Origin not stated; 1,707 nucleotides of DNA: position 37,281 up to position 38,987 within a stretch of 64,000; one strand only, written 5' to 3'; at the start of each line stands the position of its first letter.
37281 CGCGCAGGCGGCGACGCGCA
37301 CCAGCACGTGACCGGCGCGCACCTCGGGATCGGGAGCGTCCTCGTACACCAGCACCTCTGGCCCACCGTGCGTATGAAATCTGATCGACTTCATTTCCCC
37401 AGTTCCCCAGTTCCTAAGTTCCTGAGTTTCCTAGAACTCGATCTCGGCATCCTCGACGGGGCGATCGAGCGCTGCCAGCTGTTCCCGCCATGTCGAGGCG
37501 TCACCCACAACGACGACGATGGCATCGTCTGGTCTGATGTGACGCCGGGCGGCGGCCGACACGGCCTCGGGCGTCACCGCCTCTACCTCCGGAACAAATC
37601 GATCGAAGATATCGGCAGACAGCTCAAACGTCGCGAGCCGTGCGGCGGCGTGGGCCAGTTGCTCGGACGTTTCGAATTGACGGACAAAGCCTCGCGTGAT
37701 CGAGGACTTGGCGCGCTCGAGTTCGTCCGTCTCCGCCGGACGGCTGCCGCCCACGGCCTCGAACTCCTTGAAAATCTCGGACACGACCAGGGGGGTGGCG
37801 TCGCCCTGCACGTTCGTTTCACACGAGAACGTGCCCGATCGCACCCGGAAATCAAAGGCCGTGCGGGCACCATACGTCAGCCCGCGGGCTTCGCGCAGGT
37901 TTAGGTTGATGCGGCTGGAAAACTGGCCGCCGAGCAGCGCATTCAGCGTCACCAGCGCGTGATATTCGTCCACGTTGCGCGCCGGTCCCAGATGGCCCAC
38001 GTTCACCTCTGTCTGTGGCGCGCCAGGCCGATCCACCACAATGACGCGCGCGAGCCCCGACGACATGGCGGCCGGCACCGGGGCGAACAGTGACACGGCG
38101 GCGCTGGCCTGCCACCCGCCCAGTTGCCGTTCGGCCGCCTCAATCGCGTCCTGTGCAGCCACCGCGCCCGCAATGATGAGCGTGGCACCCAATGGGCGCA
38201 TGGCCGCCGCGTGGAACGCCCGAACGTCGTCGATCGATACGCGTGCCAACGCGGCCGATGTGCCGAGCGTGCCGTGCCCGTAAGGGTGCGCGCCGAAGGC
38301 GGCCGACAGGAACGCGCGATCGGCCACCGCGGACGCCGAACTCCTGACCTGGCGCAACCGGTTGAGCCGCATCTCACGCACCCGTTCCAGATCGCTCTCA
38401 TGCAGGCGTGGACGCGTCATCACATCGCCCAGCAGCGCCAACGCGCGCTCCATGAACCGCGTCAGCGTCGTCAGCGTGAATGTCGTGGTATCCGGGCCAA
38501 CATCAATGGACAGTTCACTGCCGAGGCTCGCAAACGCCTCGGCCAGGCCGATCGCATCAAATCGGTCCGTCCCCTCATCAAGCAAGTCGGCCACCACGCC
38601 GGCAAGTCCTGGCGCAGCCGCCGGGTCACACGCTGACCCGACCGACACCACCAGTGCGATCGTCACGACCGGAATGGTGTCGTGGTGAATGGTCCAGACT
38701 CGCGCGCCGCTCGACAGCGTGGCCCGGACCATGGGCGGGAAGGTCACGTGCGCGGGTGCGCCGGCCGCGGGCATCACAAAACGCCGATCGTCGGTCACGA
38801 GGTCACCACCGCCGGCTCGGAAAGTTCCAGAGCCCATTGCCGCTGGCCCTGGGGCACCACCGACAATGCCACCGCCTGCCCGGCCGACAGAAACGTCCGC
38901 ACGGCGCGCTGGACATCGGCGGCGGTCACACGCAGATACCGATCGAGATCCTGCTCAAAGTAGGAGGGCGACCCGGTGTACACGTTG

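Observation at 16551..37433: Dispersed family of (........)n octamer arrays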

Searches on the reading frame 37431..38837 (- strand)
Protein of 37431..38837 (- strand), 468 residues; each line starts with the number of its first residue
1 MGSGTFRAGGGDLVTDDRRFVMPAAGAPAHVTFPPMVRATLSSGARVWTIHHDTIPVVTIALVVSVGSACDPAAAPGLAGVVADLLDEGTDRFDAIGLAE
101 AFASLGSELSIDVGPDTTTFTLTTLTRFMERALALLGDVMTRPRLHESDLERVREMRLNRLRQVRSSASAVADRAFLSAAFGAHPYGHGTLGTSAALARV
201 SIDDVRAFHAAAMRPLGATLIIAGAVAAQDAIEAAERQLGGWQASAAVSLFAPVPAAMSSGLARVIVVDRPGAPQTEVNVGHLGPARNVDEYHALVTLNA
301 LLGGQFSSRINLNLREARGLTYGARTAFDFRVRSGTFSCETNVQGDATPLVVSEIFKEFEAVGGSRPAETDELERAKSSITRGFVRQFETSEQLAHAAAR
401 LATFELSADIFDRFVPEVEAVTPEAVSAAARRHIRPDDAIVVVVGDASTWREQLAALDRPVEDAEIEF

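Call 22: search_protein_families(library=pfam, proteins=[window:37431-38837:-], max_evalue=0.01)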
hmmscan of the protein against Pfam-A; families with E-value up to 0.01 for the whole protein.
window:37431-38837:- (468 aa): 2 families
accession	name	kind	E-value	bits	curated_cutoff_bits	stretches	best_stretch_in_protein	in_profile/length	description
PF05193.26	Peptidase_M16_C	-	4.3e-26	92.3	23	1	200-378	2-179/181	Peptidase M16 inactive domain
PF00675.25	Peptidase_M16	-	3.7e-17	63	22.3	1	47-193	2-148/149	Insulinase (Peptidase family M16)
